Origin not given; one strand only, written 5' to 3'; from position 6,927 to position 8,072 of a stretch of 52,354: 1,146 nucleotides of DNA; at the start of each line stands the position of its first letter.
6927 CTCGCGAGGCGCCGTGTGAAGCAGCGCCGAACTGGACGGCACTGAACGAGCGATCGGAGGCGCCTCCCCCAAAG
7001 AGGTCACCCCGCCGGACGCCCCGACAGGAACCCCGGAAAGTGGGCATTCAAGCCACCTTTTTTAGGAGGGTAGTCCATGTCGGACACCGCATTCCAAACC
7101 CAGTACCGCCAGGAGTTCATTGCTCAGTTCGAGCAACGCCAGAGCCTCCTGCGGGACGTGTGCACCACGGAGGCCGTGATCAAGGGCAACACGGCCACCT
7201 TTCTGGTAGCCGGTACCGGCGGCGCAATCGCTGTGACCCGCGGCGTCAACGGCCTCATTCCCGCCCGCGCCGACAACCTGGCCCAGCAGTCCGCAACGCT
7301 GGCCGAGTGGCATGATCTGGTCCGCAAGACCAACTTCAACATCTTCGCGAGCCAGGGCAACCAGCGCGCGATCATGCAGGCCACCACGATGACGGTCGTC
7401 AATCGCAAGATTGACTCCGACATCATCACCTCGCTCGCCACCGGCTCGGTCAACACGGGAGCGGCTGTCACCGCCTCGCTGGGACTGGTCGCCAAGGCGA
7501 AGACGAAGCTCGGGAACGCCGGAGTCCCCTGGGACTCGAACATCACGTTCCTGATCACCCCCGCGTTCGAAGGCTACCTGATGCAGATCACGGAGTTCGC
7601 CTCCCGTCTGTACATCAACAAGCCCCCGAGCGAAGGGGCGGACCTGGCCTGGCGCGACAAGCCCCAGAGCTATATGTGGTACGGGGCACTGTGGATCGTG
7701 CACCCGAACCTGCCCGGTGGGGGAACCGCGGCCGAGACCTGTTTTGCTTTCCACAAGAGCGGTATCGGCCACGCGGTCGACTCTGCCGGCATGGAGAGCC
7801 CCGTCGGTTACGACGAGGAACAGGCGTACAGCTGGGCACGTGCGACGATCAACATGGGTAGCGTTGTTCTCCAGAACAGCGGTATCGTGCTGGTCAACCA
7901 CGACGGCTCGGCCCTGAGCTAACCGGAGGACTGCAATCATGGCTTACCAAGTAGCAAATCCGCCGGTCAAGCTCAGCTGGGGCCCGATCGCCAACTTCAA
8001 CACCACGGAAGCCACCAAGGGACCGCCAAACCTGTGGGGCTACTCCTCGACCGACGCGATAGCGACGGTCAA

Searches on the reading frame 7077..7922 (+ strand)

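Call 40: search_protein_families(library=pfam, proteins=[window:7077-7922:+], max_evalue=0.001)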
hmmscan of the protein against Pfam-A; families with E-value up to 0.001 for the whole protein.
window:7077-7922:+ (281 aa): 1 family
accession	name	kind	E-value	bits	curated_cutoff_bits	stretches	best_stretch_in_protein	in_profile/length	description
PF19821.5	Phage_capsid_2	-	2e-17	63.8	25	1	4-275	3-291/293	Phage capsid protein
